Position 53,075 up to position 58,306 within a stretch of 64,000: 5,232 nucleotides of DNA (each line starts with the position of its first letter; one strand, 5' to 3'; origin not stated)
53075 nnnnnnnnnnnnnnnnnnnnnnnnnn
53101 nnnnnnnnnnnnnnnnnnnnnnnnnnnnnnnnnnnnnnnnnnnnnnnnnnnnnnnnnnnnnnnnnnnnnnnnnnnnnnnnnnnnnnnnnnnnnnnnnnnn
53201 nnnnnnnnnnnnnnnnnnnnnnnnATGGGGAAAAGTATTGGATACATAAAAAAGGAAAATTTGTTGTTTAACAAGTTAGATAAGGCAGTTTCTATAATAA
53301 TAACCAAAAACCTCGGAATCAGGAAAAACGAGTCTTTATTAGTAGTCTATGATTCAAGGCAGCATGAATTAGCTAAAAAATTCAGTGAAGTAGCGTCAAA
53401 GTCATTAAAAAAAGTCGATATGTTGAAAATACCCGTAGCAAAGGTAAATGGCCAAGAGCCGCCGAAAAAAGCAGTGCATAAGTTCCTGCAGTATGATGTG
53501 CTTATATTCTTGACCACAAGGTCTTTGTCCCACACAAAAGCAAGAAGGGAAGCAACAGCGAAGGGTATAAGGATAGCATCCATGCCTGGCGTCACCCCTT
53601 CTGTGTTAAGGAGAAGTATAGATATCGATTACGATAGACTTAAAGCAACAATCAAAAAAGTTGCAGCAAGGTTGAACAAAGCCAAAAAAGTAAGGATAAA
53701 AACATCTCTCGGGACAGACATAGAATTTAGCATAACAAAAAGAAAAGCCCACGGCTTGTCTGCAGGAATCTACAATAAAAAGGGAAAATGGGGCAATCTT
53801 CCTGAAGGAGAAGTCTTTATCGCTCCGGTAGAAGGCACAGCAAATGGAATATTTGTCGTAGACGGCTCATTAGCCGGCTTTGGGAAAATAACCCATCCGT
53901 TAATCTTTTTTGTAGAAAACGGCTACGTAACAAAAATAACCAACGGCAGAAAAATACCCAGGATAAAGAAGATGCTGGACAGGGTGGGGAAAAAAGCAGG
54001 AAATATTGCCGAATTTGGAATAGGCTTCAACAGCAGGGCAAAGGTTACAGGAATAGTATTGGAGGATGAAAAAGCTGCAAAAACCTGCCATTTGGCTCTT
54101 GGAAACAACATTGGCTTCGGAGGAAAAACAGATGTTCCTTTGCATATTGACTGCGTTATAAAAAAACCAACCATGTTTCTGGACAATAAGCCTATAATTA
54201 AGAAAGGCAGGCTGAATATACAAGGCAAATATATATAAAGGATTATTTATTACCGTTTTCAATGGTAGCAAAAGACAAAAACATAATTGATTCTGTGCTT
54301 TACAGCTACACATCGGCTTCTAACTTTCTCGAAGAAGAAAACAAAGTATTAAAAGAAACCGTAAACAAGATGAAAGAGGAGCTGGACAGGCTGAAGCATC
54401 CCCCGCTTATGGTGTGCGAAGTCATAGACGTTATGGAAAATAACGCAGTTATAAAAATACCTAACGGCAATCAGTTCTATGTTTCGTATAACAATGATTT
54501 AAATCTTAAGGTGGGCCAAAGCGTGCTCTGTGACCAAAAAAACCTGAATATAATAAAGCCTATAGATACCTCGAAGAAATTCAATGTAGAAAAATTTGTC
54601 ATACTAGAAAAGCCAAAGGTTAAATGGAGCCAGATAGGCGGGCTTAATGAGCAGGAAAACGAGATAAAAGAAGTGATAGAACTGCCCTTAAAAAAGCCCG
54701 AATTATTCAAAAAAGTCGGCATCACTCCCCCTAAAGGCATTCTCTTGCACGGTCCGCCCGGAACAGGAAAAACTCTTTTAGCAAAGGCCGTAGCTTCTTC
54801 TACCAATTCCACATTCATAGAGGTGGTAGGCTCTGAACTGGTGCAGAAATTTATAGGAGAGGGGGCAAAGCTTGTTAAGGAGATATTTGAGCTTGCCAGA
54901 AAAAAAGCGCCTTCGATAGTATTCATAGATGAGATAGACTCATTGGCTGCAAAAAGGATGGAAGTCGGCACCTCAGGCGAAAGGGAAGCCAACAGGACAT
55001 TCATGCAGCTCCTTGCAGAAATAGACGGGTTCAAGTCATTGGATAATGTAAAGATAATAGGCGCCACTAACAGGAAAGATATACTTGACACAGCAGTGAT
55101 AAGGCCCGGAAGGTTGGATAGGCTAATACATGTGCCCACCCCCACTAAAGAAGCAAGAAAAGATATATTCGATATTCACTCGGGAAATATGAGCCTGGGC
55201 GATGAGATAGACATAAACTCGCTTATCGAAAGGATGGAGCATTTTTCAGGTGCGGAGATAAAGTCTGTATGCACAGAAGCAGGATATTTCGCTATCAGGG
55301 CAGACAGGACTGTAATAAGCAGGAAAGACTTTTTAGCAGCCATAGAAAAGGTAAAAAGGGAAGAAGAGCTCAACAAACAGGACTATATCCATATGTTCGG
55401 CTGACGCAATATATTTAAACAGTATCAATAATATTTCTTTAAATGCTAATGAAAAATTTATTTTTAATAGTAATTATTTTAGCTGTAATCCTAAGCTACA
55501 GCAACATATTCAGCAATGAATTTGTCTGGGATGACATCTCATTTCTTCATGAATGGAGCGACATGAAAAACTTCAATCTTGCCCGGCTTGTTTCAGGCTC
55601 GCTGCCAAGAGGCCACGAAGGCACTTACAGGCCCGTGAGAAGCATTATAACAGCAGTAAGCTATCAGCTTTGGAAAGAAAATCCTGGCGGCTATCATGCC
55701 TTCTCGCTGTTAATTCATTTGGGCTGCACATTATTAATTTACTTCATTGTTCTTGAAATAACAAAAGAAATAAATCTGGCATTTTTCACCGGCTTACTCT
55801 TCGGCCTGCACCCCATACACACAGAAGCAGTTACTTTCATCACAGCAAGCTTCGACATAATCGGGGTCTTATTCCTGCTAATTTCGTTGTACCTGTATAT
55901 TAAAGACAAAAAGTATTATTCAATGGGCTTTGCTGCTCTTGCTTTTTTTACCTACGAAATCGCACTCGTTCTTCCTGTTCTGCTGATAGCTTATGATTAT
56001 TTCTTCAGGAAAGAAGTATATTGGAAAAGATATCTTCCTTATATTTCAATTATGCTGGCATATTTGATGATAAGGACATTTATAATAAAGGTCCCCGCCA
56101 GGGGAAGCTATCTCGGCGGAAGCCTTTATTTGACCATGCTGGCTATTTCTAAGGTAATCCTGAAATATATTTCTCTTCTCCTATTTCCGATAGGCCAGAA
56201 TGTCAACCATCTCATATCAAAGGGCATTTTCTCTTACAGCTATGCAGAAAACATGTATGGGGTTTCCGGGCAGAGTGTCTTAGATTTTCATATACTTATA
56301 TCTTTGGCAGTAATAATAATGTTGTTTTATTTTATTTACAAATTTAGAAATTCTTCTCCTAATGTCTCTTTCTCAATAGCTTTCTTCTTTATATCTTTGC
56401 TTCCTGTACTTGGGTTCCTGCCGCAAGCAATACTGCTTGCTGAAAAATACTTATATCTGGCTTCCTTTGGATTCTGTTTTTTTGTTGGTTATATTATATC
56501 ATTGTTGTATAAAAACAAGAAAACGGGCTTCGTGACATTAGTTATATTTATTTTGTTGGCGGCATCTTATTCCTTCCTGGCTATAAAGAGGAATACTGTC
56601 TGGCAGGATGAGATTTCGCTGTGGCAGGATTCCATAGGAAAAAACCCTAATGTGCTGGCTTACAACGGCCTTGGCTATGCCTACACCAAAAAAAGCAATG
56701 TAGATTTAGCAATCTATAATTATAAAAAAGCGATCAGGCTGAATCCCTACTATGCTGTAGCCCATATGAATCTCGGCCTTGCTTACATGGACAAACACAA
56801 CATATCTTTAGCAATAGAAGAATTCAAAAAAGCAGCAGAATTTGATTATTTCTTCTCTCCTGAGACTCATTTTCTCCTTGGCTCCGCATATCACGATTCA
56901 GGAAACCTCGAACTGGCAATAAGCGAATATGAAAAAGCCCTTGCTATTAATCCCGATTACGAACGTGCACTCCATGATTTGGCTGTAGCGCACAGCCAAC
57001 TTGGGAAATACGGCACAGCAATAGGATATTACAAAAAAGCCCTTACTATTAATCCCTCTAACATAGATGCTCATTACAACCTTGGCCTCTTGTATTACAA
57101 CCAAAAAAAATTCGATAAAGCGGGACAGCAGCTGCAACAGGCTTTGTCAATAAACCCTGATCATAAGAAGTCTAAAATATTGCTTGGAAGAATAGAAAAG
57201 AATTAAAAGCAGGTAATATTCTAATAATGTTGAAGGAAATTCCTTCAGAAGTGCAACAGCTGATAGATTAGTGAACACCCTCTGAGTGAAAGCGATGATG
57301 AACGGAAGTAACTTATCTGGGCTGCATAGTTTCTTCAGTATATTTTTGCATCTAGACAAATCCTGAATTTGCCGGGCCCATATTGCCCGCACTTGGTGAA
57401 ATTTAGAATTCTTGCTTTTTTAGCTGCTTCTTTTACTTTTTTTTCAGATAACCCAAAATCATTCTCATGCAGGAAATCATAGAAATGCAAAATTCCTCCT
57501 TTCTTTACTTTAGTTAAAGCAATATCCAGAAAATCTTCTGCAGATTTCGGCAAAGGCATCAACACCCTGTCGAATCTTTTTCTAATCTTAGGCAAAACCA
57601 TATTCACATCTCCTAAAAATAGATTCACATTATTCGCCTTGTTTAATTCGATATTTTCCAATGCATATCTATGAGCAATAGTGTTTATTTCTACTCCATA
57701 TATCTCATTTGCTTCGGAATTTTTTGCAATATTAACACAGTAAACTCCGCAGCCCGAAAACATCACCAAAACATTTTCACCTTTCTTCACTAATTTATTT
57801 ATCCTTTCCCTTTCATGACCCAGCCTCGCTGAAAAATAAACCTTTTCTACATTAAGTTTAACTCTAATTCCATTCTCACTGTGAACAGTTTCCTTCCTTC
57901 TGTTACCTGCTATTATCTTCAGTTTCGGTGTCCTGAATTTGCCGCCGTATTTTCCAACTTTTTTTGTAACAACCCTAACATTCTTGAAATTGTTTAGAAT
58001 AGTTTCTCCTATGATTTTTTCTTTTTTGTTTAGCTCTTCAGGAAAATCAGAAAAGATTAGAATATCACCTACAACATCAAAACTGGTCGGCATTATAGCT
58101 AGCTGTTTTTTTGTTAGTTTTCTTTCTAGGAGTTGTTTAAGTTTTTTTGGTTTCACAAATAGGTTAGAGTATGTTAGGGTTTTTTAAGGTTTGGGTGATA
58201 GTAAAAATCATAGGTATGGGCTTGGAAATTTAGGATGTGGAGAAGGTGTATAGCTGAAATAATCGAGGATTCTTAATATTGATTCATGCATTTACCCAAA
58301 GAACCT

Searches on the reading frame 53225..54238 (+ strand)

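Call 61: search_protein_families(library=pfam, proteins=[window:53225-54238:+], max_evalue=0.0001)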
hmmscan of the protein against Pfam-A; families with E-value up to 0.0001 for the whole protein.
window:53225-54238:+ (337 aa): 1 family
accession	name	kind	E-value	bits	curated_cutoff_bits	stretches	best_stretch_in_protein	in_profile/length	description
PF02073.20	Peptidase_M29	-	1.1e-16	61.2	27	1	137-295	186-349/406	Thermophilic metalloprotease (M29)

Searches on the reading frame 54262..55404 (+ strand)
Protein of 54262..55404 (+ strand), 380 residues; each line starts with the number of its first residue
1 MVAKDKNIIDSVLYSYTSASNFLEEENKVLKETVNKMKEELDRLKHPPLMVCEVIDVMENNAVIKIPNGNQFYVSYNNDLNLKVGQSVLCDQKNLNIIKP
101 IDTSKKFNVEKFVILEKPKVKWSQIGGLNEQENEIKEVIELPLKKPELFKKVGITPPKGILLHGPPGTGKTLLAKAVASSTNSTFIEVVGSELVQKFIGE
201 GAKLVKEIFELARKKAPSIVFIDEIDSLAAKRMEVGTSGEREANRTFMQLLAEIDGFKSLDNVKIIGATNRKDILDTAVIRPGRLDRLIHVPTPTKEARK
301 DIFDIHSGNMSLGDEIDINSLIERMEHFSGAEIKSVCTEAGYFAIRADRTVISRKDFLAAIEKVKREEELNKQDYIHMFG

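Call 61: search_protein_families(library=pfam, proteins=[window:54262-55404:+], max_evalue=0.0001)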
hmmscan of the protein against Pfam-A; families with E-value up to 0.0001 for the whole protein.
window:54262-55404:+ (380 aa): 7 families
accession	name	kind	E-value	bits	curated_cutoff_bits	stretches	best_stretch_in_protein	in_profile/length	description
PF00004.35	AAA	-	7.1e-43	146.6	21.2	1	160-292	1-130/131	ATPase family associated with various cellular activities (AAA)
PF17862.7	AAA_lid_3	-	2.8e-12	46.4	27.2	1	316-358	2-44/45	AAA+ lid domain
PF07728.20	AAA_5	-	1e-05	26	22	1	160-236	2-86/139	AAA domain (dynein-related subfamily)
PF13191.12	AAA_16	-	1.1e-05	26.4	32.6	0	148-183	15-50/167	AAA ATPase domain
PF07724.20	AAA_2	-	1.2e-05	25.9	27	0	160-230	6-89/166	AAA domain (Cdc48 subfamily)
PF05496.18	RuvB_N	-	1.5e-05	25.2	27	1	159-235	35-103/159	Holliday junction DNA helicase RuvB P-loop domain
PF13401.12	AAA_22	-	7.6e-05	23.5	27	0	160-188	8-39/130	AAA domain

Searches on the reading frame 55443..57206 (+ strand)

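Call 61: search_protein_families(library=pfam, proteins=[window:55443-57206:+], max_evalue=0.0001)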
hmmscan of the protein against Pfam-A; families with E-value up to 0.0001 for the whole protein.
window:55443-57206:+ (587 aa): 19 families
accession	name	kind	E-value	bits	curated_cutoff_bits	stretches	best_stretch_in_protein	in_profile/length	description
PF00515.34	TPR_1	-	3.4e-39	131.5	27.8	4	542-574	2-34/34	Tetratricopeptide repeat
PF07719.23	TPR_2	-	1.7e-34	115.5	27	3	542-574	2-34/34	Tetratricopeptide repeat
PF13414.12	TPR_11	-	2.3e-32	110.9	26.8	3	519-554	6-41/42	TPR repeat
PF13181.12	TPR_8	-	1.1e-29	100.4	25.7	3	474-506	2-34/34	Tetratricopeptide repeat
PF13431.12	TPR_17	-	4.4e-21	73.8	24.4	2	529-561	1-33/34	Tetratricopeptide repeat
PF13432.12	TPR_16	-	5e-21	75.2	32.7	2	512-573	2-63/65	Tetratricopeptide repeat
PF14559.12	TPR_19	-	9.8e-21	74.3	25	2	520-580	4-64/68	Tetratricopeptide repeat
PF13424.12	TPR_12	-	7.1e-17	61.8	30.1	1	477-536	7-74/77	Tetratricopeptide repeat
PF13428.12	TPR_14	-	4e-16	58.3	23.5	0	508-548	2-42/44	Tetratricopeptide repeat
PF13176.12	TPR_7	-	2.7e-13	49.3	27.9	0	509-536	1-28/36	Tetratricopeptide repeat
PF12895.13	ANAPC3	-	4.9e-11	43.2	27.2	2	488-565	4-80/82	Anaphase-promoting complex, cyclosome, subunit 3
PF24575.1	TPR_Slam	-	2.5e-09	37.9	35.2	0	517-563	57-103/104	Surface lipoprotein assembly modifier, N-terminal TPR repeats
PF13174.12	TPR_6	-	6.8e-09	36.2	26.3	0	542-573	1-32/33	Tetratricopeptide repeat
PF13371.12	TPR_9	-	3.1e-08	33.9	35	0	481-544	3-66/73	Tetratricopeptide repeat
PF13374.12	TPR_10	-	4.6e-08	33.3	27.5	0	509-536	4-31/42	Tetratricopeptide repeat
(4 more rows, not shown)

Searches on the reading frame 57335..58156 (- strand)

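Call 61: search_protein_families(library=pfam, proteins=[window:57335-58156:-], max_evalue=0.0001)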
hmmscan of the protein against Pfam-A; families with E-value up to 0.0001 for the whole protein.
window:57335-58156:- (273 aa): 5 families
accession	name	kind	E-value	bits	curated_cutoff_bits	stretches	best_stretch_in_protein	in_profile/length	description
PF02475.24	TRM5-TYW2_MTfase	-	2.9e-45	154.6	28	1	90-249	1-160/164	TRM5/TYW2 methyltransferase domain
PF25133.1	TYW2_N_2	-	1.9e-17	63.6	27.7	1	6-86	1-78/79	TYW2 N-terminal domain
PF13847.12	Methyltransf_31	-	3.1e-07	30.6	27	1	124-241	2-122/145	Methyltransferase domain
PF02005.22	TRM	-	5.3e-06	26.3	27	1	126-224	50-150/376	N2,N2-dimethylguanosine tRNA methyltransferase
PF06325.19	PrmA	-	2.8e-05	24.2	22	1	119-221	155-254/296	Ribosomal protein L11 methyltransferase (PrmA)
